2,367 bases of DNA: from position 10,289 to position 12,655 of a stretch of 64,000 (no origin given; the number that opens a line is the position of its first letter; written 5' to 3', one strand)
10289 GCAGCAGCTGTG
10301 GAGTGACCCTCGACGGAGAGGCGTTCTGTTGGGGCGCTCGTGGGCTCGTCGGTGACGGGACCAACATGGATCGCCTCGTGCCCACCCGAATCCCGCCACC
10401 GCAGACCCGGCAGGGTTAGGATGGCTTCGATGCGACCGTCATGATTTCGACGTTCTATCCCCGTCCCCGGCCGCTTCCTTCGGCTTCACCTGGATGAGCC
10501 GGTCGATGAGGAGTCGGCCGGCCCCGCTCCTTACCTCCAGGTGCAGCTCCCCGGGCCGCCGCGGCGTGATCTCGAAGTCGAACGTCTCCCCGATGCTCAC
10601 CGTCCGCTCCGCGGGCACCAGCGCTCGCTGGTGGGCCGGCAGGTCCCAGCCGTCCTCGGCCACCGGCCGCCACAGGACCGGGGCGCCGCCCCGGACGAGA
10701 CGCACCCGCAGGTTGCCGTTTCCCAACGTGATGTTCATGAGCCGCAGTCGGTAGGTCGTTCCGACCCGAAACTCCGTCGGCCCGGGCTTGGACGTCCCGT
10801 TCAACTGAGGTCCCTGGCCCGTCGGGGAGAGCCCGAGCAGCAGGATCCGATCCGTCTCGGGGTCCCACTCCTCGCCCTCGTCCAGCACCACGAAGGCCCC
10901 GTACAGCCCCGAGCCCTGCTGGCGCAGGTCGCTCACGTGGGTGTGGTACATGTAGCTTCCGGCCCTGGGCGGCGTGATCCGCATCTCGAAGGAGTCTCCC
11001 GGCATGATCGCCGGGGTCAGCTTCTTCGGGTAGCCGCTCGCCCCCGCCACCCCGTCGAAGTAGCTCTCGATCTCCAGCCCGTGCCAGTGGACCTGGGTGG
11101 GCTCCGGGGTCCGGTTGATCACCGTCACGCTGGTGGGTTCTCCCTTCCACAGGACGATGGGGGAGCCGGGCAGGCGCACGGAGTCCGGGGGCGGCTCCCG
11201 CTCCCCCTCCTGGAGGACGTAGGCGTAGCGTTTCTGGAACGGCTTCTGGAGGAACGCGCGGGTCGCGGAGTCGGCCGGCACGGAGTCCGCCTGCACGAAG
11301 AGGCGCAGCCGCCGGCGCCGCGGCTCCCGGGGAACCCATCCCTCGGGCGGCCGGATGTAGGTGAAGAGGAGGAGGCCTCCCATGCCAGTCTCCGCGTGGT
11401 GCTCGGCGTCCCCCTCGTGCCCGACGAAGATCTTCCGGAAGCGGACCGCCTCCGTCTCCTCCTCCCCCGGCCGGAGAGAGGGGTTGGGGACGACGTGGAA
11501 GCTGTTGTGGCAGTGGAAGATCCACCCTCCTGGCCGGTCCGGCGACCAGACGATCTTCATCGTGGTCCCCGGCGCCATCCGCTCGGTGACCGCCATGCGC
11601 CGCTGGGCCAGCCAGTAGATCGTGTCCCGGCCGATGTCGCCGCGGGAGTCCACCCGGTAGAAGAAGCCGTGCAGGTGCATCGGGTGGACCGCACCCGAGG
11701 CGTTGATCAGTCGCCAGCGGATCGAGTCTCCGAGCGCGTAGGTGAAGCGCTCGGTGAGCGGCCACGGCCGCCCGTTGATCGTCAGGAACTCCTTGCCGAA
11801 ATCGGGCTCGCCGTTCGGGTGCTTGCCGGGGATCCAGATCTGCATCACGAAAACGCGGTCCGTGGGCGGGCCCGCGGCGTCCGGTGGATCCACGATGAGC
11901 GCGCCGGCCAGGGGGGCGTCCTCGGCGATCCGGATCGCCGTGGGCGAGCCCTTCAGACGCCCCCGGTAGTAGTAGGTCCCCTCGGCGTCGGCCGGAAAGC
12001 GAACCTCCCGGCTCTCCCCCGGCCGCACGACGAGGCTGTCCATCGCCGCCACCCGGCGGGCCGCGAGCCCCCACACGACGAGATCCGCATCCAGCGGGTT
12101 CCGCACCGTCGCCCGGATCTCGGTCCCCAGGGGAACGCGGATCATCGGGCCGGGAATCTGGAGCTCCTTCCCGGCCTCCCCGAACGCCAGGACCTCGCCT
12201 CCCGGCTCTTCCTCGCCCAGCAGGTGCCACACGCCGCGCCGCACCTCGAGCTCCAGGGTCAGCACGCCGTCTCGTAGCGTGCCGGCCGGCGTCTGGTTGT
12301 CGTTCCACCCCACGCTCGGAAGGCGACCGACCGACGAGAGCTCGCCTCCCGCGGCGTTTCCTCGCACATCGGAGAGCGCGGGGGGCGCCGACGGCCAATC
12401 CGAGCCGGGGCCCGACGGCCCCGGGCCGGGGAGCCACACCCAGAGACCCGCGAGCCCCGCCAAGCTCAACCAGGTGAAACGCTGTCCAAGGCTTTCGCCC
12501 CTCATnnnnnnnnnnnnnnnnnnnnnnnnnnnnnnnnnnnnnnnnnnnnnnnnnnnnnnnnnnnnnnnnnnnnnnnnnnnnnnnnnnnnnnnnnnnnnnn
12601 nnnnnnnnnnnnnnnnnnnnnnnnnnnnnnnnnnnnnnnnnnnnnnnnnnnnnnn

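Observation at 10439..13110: Four-domain multicopper oxidase with apparently permuted copper-motif order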

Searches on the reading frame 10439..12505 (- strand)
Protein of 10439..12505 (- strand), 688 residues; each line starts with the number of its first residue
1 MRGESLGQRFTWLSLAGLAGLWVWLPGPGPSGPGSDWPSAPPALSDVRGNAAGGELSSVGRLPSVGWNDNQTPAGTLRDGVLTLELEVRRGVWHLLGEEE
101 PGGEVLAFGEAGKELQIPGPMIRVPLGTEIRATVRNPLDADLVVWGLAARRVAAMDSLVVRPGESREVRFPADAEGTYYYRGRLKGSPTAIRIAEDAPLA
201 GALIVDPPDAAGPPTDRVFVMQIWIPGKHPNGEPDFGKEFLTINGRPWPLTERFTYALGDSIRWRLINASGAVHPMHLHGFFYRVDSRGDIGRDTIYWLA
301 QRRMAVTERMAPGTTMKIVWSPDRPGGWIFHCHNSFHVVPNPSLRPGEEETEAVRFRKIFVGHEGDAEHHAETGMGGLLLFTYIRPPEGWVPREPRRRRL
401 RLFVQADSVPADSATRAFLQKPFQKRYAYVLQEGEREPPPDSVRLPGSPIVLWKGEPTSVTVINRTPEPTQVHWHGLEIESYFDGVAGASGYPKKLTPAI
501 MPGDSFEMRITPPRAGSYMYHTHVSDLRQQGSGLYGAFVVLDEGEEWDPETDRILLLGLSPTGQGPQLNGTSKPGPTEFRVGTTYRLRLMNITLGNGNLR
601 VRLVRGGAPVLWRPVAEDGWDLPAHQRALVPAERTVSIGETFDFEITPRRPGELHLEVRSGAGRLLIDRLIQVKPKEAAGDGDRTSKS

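Call 3: search_protein_families(library=pfam, proteins=[window:10439-12505:-], max_evalue=1)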
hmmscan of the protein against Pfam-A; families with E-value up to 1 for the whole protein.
window:10439-12505:- (688 aa): 4 families
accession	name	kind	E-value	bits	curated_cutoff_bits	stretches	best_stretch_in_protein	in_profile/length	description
PF07732.21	Cu-oxidase_3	-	1.6e-27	96.4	21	2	445-543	24-117/119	Multicopper oxidase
PF07731.20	Cu-oxidase_2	-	6.9e-24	84.6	20.4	2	241-338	22-123/137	Multicopper oxidase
PF13473.12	Cupredoxin_1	-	0.00014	22.3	27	0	481-523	63-93/104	Cupredoxin-like domain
PF00394.28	Cu-oxidase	-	0.00026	21.6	21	0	544-594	29-77/157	Multicopper oxidase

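Call 4: search_protein_families(library=ncbifam, proteins=[window:10439-12505:-], max_evalue=1)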
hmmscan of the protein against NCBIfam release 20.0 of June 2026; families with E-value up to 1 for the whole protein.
window:10439-12505:- (688 aa): 8 families
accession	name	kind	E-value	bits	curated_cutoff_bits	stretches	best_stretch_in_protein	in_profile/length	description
TIGR01480.1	copper_res_A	subfamily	2.7e-29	102.1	478.95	3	445-552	73-171/593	copper resistance system multicopper oxidase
TIGR03388.1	ascorbase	equivalog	6.1e-18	64.8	614.8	3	444-543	28-122/542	L-ascorbate oxidase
NF008205.1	PRK10965.1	equivalog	3.2e-14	52.7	525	2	445-544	74-167/529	multicopper oxidase CueO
TIGR03389.1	laccase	equivalog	6.4e-11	41.7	558.9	2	444-543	30-123/539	laccase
TIGR02376.1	Cu_nitrite_red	equivalog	5.7e-10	39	296.3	2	116-209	55-148/326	copper-containing nitrite reductase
TIGR03390.1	ascorbOXfungal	equivalog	4.9e-07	28.6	445.35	1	445-556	36-144/538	L-ascorbate oxidase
TIGR04246.1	nitrous_NosZ_Gp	equivalog_domain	0.0014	17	625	1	121-180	500-557/578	Sec-dependent nitrous-oxide reductase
NF045554.1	AmiPhnlOxPhsA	equivalog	0.0015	17.2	950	1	254-288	456-491/581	O-aminophenol oxidase PhsA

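Call 6: find_homologous_proteins(query=window:10439-12505:-, max_evalue=0.001)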
Query window:10439-12505:- (688 aa): 4451 proteins with E <= 0.001 among 8000 candidates; the best 120 are listed.
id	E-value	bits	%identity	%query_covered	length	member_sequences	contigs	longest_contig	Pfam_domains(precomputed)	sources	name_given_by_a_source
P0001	0.0e+0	1598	100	100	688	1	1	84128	PF07731.21,PF07732.22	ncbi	ncbi:MAG: multicopper oxidase domain-containing protein [Gemmatimonadota bacterium]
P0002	0.0e+0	1033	67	98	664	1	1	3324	PF07731.21,PF07732.22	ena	-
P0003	0.0e+0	1013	71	89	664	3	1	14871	PF07731.21,PF07732.22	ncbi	-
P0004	1.9e-297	1007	69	91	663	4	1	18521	PF07731.21,PF07732.22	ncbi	-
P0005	8.0e-296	1001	68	92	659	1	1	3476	PF07731.21,PF07732.22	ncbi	-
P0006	6.9e-289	978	67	91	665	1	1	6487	PF07731.21,PF07732.22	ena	-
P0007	2.0e-285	967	68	90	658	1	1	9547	PF07731.21,PF07732.22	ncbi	-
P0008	4.3e-276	936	67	89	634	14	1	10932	PF07731.21,PF07732.22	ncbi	-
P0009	3.0e-270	917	66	90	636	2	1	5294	PF07731.21,PF07732.22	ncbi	-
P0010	4.5e-266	903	66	86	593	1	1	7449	PF07731.21,PF07732.22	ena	-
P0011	5.0e-266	903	71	80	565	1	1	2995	PF07731.21,PF07732.22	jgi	jgi:FtsP/CotA-like multicopper oxidase with cupredoxin domain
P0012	1.3e-265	901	64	92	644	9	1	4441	PF07731.21,PF07732.22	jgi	jgi:FtsP/CotA-like multicopper oxidase with cupredoxin domain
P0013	2.4e-265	901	65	90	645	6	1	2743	PF07731.21,PF07732.22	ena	-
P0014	6.8e-263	892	63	90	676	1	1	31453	PF07731.21,PF07732.22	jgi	-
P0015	2.3e-262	891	65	89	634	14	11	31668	PF07731.21,PF07732.22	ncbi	-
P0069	1.1e-225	770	56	91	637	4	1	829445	PF07731.21,PF07732.22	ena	-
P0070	1.2e-224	766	58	90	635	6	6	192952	PF07731.21,PF07732.22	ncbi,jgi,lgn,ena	ncbi:MAG TPA: multicopper oxidase domain-containing protein [Gemmatimonadales bacterium]|jgi:FtsP/Co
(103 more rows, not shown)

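Call 7: search_solved_structures(query=window:10439-12505:-, max_evalue=0.01, show_alignments=3)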
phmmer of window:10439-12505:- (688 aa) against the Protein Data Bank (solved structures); distinct sequences matched with E-value up to 0.01: 141 (the best 60 are shown).
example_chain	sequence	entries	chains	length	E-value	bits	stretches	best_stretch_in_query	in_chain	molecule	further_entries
2zwn_A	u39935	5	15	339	1.9e-18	69.4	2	201-341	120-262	two-domain type laccase | Multicopper oxidase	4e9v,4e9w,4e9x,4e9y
4f7k_A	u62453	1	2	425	3.3e-18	68.6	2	427-556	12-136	Laccase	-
6vox_A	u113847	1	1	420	4.3e-18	68.2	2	445-543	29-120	Copper oxidase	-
3g5w_A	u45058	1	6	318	1.8e-16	62.8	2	216-340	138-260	Multicopper oxidase type 1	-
6vow_A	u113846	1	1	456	6.1e-16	61.1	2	445-542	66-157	multicopper oxidase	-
3aw5_A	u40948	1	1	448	3.6e-14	55.2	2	449-548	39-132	Multicopper oxidase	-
6k3d_A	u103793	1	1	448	4e-14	55.1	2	449-548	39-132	Multicopper oxidase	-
8p4g_A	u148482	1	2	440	4.3e-14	54.9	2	449-548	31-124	Multicopper oxidase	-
9gly_A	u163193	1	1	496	5.2e-14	54.7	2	445-546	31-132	Laccase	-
1hfu_A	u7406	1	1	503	1.4e-13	53.3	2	468-612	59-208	LACCASE 1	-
1a65_A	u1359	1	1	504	1.4e-13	53.3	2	468-612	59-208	LACCASE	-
3kw7_A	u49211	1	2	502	4e-13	51.8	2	266-340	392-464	Laccase B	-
5z1x_A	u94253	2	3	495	1.3e-11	46.8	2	254-339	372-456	Laccase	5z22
2h5u_A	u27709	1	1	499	2.2e-11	46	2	269-339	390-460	laccase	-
3div_A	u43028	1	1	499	2.9e-11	45.6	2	269-339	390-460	LACCASE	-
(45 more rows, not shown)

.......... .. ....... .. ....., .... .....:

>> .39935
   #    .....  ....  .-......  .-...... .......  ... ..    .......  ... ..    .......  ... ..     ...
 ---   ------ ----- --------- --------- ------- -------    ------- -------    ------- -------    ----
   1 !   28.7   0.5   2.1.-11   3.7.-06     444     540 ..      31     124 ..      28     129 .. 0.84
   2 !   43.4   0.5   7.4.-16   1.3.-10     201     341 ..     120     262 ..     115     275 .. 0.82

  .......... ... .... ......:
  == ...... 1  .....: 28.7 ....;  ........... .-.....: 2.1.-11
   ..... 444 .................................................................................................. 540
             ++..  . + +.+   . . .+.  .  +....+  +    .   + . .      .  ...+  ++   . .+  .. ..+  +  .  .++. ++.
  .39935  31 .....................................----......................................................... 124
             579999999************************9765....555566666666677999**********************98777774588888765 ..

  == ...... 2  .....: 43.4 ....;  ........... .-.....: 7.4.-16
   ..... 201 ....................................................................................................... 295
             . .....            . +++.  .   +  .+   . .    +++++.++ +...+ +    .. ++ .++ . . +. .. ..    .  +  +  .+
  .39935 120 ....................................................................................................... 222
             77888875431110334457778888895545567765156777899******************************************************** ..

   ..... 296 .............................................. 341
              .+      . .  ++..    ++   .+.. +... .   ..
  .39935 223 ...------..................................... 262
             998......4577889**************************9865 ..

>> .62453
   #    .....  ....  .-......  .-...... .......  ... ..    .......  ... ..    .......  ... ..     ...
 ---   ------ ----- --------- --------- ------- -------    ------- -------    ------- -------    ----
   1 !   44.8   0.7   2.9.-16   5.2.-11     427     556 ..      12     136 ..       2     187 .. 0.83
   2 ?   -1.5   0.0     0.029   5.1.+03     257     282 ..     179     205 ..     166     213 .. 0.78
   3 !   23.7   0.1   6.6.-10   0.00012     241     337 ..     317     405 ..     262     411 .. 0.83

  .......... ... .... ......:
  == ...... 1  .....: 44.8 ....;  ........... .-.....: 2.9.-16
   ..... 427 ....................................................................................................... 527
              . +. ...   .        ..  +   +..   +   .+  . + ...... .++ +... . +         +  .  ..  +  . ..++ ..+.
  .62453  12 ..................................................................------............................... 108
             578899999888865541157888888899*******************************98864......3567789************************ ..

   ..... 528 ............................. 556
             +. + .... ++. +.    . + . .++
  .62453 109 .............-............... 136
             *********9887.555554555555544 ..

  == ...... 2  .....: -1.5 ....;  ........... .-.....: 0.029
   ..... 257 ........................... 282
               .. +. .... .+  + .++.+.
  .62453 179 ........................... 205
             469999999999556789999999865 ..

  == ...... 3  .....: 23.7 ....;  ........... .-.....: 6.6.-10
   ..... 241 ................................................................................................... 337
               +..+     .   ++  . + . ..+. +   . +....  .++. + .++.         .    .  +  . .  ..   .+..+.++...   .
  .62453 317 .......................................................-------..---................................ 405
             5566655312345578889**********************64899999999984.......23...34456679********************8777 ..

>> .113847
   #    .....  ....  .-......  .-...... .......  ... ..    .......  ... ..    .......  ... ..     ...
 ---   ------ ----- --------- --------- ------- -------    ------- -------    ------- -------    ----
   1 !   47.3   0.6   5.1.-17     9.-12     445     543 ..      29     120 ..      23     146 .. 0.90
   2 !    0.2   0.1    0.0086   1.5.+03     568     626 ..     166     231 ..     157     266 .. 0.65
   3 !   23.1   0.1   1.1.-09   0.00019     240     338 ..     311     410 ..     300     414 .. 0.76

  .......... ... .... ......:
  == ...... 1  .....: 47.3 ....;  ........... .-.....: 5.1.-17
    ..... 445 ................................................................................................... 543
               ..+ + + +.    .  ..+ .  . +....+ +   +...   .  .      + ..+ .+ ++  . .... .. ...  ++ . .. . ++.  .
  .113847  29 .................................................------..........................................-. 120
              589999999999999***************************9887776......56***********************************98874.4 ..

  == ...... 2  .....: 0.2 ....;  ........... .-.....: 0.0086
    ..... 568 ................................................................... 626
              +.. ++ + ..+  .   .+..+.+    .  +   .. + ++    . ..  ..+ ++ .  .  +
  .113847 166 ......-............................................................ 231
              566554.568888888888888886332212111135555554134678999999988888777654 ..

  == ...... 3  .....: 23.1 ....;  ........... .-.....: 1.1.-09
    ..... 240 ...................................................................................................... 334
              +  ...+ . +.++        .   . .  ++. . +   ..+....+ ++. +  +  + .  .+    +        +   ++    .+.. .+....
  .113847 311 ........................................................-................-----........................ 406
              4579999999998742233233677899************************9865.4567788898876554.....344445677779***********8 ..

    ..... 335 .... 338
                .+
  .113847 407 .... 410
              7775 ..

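Call 18: find_encoding_contigs(protein=P0069, flank=6000, max_places=2)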
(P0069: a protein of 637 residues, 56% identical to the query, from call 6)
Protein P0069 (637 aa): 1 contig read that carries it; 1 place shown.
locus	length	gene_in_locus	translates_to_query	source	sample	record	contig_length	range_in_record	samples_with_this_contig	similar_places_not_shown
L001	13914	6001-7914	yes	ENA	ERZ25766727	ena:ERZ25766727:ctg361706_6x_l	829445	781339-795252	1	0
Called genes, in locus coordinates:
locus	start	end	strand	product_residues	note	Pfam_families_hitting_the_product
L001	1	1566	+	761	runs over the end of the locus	PF00005:ABC_tran (faint), PF02463:SMC_N (faint), PF13191:AAA_16 (faint), PF13555:AAA_29 (faint), PF20703:nSTAND1 (faint), PF20720:nSTAND3 (faint), PF17760:UvrA_inter, PF17755:UvrA_DNA-bind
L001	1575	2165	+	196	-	PF00005:ABC_tran (weak)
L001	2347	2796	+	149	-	PF10722:YbjN (weak), PF22550:CesT_Tir_1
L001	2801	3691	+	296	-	PF04012:PspA_IM30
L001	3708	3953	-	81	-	PF01037:AsnC_trans_reg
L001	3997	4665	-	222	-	-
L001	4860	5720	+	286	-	PF01063:Aminotran_4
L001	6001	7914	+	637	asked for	PF07732:Cu-oxidase_3 (weak), PF07731:Cu-oxidase_2, PF07732:Cu-oxidase_3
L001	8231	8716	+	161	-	PF20432:Xre-like-HTH, PF09722:Xre_MbcA_ParS_C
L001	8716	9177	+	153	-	PF08808:RES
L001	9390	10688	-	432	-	PF07075:NamZ_N, PF20732:NamZ_C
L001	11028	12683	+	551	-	PF00933:Glyco_hydro_3, PF01915:Glyco_hydro_3_C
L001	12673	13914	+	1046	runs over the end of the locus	PF00933:Glyco_hydro_3, PF01915:Glyco_hydro_3_C (faint), PF00144:Beta-lactamase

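Call 19: find_encoding_contigs(protein=P0070, flank=6000, max_places=2)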
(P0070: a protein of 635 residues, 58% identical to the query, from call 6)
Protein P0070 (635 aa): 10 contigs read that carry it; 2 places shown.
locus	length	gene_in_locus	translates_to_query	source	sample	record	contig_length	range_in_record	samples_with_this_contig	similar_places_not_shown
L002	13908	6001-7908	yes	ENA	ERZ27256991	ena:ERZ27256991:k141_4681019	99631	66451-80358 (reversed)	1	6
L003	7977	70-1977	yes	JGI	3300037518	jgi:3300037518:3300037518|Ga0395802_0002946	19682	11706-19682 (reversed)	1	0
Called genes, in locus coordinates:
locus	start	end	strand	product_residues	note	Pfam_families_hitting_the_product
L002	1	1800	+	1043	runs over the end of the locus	PF00873:ACR_tran, PF03176:MMPL, PF02355:SecD_SecF_C (faint)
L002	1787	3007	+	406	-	PF07494:Reg_prop (faint), PF17170:DUF5128 (weak)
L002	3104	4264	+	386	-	-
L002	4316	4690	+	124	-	PF03965:Penicillinase_R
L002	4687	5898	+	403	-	PF05569:Peptidase_M56, PF07715:Plug (weak)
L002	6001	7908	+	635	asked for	PF07732:Cu-oxidase_3 (weak), PF07731:Cu-oxidase_2, PF07732:Cu-oxidase_3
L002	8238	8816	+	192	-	PF01558:POR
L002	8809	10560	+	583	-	PF14691:Fer4_20, PF01266:DAO (weak), PF07992:Pyr_redox_2, PF13450:NAD_binding_8, PF13738:Pyr_redox_3 (weak), PF00070:Pyr_redox (weak), PF12838:Fer4_7 (weak), PF00037:Fer4 (weak), +9 more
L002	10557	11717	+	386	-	PF01855:POR_N, PF17147:PFOR_II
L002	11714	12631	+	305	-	PF02775:TPP_enzyme_C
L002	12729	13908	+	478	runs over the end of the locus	PF00069:Pkinase, PF07714:PK_Tyr_Ser-Thr, PF01636:APH (faint)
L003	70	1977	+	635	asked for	PF07732:Cu-oxidase_3 (weak), PF07731:Cu-oxidase_2, PF07732:Cu-oxidase_3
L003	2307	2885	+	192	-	PF01558:POR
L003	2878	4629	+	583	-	PF14691:Fer4_20, PF01266:DAO (weak), PF07992:Pyr_redox_2, PF13450:NAD_binding_8, PF13738:Pyr_redox_3 (weak), PF00070:Pyr_redox (weak), PF12838:Fer4_7 (weak), PF00037:Fer4 (weak), +9 more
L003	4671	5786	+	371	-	PF01855:POR_N, PF17147:PFOR_II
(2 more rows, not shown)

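Call 20: find_encoding_contigs(protein=P0004, flank=5000, max_places=2)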
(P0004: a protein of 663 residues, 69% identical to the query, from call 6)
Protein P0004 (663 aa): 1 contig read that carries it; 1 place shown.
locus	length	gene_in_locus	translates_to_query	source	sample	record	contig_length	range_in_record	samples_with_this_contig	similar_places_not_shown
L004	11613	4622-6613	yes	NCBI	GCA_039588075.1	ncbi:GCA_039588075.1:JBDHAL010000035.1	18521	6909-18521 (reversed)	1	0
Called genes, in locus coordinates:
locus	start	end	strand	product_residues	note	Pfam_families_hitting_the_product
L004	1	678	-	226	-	?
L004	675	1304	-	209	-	PF12840:HTH_20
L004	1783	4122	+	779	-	PF00515:TPR_1 (faint), PF07719:TPR_2 (faint), PF13174:TPR_6 (faint), PF13181:TPR_8 (faint), PF13414:TPR_11 (faint), PF13428:TPR_14 (faint), PF13432:TPR_16 (faint), PF14559:TPR_19 (faint), +1 more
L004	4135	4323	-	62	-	-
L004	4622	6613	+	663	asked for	PF07732:Cu-oxidase_3 (weak), PF07731:Cu-oxidase_2, PF07732:Cu-oxidase_3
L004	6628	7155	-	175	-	-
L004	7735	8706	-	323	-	PF02638:GHL10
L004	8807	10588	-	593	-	PF13428:TPR_14 (faint), PF13431:TPR_17 (faint), PF13414:TPR_11 (faint), PF13432:TPR_16 (faint), PF00515:TPR_1 (faint), PF07719:TPR_2 (faint), PF13181:TPR_8 (faint), PF14559:TPR_19 (faint)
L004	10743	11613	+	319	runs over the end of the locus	PF00005:ABC_tran, PF13304:AAA_21 (weak)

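Call 21: find_encoding_contigs(protein=P0014, flank=5000, max_places=2)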
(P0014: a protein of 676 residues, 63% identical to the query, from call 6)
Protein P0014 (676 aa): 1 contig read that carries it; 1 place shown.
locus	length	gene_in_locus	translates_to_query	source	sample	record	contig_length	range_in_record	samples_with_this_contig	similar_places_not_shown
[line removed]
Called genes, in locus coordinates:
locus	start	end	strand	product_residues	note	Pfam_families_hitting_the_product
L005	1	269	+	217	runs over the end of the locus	PF07617:DUF1579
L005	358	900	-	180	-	PF05099:TerB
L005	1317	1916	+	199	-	PF03544:TonB_C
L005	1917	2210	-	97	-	-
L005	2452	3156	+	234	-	PF00730:HhH-GPD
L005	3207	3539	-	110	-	PF04020:Phage_holin_4_2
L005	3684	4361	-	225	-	PF09365:DUF2461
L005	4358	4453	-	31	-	-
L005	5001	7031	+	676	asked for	PF07732:Cu-oxidase_3 (weak), PF07731:Cu-oxidase_2, PF07732:Cu-oxidase_3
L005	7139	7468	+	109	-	-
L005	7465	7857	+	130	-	PF01850:PIN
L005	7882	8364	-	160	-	PF08332:CaMKII_AD, PF14534:DUF4440 (weak)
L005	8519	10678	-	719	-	PF07719:TPR_2 (faint), PF13432:TPR_16 (faint), PF13431:TPR_17 (faint), PF13428:TPR_14 (faint), PF14559:TPR_19 (faint), PF13414:TPR_11 (faint), PF00515:TPR_1 (faint), PF13424:TPR_12 (weak), +2 more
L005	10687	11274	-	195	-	PF08843:AbiEii, PF09970:DUF2204 (faint), PF19502:DUF6036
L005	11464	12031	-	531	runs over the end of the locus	PF00450:Peptidase_S10 (weak)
